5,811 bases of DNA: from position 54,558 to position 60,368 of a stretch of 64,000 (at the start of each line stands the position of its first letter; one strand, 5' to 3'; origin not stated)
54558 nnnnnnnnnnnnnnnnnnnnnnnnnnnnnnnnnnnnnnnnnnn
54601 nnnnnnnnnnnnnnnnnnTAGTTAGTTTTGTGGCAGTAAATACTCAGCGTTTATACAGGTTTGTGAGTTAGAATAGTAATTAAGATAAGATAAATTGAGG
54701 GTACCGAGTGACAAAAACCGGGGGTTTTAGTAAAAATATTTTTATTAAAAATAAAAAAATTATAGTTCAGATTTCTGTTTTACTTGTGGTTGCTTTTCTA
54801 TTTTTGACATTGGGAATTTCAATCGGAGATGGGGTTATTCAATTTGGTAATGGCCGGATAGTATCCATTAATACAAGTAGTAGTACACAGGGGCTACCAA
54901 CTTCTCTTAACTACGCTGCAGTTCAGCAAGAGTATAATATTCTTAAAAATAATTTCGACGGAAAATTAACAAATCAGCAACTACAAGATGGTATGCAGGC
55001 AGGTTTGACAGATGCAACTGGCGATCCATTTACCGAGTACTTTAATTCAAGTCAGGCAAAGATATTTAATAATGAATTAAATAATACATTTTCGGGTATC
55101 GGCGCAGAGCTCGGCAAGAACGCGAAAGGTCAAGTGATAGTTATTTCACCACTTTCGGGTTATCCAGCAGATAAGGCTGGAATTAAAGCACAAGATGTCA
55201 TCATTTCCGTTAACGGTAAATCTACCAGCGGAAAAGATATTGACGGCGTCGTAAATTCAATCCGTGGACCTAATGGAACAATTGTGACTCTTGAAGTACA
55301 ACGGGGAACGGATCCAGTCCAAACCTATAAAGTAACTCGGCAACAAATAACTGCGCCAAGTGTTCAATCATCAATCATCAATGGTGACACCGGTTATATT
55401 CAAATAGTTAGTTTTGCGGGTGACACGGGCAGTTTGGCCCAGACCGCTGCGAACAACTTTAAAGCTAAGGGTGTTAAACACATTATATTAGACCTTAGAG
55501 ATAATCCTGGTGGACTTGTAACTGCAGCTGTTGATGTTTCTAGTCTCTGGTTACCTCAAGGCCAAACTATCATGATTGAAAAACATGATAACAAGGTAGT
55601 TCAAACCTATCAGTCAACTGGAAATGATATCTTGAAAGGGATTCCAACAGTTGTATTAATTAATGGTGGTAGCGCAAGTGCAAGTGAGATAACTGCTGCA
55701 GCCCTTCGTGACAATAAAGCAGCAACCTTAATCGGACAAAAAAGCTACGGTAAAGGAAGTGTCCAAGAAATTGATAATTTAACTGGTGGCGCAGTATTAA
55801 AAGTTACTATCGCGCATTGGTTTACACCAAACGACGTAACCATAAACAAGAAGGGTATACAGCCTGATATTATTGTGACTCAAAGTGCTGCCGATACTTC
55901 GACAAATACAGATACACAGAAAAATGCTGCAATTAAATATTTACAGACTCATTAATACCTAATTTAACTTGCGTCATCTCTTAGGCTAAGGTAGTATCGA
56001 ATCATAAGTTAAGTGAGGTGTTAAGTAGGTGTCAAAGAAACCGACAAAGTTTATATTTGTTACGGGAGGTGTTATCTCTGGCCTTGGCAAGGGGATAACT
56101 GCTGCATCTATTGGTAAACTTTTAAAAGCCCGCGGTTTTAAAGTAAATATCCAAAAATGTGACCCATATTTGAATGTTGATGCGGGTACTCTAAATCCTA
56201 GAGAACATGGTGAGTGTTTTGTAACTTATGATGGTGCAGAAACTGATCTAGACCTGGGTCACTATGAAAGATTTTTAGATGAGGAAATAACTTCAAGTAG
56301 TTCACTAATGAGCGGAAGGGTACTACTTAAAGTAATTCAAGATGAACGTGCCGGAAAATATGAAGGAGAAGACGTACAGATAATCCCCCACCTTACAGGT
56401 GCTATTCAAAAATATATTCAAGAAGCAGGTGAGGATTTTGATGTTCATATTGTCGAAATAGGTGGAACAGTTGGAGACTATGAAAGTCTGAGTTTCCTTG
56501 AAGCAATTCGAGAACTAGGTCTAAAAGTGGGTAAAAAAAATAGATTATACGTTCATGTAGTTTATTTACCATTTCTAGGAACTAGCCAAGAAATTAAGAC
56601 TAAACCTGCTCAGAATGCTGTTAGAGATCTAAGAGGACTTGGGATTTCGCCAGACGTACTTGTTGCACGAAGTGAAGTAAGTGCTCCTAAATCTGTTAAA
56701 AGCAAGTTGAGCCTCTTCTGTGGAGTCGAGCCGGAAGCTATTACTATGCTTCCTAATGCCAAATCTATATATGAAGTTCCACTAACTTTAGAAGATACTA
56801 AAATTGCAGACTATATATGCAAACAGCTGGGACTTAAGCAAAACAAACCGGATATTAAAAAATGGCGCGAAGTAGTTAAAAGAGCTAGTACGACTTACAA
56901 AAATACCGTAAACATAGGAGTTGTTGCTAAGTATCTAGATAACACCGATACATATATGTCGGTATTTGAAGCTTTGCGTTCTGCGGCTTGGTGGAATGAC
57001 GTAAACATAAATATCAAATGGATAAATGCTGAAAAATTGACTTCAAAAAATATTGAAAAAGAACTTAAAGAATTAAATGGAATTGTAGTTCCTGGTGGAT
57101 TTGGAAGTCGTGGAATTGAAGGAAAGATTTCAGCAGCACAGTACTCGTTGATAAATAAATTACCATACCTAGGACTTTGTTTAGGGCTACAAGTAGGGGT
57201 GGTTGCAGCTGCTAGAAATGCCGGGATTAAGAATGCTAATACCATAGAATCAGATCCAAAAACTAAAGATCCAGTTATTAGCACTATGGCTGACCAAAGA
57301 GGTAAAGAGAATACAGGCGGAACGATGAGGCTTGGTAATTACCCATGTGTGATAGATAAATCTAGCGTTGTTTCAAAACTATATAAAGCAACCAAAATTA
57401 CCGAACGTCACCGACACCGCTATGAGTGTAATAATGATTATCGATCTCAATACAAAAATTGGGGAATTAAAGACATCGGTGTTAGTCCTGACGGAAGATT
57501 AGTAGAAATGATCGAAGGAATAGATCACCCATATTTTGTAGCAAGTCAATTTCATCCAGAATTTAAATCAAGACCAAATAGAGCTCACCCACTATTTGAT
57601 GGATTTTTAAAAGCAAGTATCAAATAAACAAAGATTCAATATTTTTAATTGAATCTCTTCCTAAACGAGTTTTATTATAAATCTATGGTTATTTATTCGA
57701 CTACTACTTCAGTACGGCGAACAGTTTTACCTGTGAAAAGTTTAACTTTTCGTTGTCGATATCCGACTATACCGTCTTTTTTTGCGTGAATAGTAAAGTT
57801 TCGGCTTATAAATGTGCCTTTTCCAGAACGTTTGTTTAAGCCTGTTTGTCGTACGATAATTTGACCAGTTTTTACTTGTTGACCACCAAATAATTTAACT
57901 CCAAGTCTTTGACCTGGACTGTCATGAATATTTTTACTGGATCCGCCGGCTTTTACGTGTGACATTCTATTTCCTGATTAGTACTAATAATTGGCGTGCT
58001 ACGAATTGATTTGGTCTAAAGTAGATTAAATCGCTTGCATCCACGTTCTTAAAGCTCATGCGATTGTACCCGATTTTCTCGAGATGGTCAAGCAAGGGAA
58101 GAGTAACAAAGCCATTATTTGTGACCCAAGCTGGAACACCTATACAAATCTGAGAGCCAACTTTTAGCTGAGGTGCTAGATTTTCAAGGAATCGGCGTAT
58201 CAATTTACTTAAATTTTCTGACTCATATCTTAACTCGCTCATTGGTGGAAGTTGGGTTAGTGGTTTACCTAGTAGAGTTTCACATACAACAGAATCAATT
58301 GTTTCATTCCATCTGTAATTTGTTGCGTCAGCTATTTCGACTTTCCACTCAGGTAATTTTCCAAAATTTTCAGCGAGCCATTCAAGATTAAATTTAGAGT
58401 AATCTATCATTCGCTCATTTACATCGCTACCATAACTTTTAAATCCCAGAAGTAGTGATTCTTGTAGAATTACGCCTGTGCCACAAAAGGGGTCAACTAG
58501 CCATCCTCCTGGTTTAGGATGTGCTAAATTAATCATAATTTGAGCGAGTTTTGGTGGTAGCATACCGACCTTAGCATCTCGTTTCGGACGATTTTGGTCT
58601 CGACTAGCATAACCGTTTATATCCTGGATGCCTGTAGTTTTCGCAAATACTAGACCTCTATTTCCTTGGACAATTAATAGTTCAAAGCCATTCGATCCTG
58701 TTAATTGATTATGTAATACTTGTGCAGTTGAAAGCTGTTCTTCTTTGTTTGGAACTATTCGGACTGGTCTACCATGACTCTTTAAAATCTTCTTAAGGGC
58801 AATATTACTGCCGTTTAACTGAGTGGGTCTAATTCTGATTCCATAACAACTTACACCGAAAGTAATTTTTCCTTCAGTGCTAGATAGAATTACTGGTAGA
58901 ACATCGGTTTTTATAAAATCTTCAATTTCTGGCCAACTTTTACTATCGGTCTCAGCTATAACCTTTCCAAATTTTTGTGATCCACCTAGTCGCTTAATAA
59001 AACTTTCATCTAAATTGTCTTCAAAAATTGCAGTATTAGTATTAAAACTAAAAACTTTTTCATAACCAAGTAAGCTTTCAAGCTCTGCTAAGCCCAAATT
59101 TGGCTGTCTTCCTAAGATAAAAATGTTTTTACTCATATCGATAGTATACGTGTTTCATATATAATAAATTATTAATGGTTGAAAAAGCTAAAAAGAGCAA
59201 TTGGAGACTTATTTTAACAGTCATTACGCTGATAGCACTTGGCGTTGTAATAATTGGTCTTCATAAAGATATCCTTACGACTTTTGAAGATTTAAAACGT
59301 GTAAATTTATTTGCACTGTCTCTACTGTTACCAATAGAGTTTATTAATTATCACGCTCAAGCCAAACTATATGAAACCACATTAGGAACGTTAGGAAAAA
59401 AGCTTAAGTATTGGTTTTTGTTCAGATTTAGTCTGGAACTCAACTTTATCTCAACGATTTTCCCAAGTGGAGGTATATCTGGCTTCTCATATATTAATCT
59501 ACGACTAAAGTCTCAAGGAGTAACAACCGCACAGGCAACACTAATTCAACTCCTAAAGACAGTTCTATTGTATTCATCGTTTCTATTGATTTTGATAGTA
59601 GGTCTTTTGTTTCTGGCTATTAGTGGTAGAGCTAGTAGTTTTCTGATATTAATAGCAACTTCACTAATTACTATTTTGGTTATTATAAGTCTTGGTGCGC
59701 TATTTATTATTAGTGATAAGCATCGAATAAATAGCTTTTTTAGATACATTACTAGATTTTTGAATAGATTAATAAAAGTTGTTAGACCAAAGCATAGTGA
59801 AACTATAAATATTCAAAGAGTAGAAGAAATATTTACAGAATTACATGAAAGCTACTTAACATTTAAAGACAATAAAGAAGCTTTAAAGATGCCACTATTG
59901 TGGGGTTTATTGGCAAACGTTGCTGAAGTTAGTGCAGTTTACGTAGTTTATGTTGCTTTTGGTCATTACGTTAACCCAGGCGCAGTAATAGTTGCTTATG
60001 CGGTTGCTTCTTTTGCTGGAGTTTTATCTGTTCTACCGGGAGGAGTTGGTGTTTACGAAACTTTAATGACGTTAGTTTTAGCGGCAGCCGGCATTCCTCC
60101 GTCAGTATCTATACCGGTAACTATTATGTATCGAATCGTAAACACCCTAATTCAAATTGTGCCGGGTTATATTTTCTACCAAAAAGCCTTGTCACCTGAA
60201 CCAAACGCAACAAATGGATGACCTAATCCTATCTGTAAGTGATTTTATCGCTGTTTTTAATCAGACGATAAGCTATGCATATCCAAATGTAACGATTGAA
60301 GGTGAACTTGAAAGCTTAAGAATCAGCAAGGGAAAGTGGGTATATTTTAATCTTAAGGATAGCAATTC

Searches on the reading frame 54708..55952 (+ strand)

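Call 82: search_protein_families(library=pfam, proteins=[window:54708-55952:+], max_evalue=0.00001)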
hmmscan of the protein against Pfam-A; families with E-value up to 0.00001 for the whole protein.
window:54708-55952:+ (415 aa): 4 families
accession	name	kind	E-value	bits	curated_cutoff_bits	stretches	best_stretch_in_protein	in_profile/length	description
PF03572.23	Peptidase_S41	-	1e-48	165.5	24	1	227-390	1-165/165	Peptidase family S41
PF17820.7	PDZ_6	-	1.2e-13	51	27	1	147-199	4-54/54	PDZ domain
PF00595.29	PDZ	-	6e-09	36.6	23.2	1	129-198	10-81/81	PDZ domain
PF13180.12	PDZ_2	-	1.8e-08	35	27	1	131-204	3-74/80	PDZ domain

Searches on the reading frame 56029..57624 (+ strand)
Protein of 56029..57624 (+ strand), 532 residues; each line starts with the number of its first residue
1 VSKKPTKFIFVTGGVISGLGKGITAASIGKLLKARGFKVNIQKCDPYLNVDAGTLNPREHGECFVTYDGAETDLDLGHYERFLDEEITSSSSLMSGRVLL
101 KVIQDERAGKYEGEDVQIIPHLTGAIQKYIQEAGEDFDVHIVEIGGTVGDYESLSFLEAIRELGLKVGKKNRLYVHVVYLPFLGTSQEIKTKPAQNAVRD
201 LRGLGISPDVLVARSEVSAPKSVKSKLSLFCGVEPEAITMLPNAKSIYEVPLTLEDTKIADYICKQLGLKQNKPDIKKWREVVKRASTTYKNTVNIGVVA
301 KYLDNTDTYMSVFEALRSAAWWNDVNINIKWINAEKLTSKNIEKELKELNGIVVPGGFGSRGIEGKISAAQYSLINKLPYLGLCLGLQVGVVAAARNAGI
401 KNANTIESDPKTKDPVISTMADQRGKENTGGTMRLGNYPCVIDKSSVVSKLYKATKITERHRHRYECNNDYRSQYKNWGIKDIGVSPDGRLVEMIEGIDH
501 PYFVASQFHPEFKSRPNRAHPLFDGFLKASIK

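Call 82: search_protein_families(library=pfam, proteins=[window:56029-57624:+], max_evalue=0.00001)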
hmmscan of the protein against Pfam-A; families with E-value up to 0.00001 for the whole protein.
window:56029-57624:+ (532 aa): 2 families
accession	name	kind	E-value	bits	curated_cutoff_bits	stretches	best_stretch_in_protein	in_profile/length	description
PF06418.20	CTP_synth_N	-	5.6e-110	367.3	26.1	1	7-269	1-265/265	CTP synthase N-terminus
PF00117.34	GATase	-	5.7e-33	114.6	22.8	1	307-528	4-189/190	Glutamine amidotransferase class-I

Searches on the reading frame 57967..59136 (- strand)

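Call 82: search_protein_families(library=pfam, proteins=[window:57967-59136:-], max_evalue=0.00001)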
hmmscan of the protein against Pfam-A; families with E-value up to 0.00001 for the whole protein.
window:57967-59136:- (389 aa): 2 families
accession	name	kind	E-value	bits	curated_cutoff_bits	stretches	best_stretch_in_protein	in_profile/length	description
PF01170.24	UPF0020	-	5.3e-12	46.3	22.3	1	187-295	6-137/197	RMKL-like, methyltransferase domain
PF01555.25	N6_N4_Mtase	-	7.3e-07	29.8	26.7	1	179-248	152-220/221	DNA methylase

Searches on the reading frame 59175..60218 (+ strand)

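Call 108: search_protein_families(library=pfam, proteins=[window:59175-60218:+], max_evalue=0.00001)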
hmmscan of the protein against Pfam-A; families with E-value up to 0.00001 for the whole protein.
window:59175-60218:+ (348 aa): 1 family
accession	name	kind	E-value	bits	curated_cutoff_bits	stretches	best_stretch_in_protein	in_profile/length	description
PF03706.18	LPG_synthase_TM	-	1.6e-32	113.6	33.4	1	20-331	5-302/302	Lysylphosphatidylglycerol synthase TM region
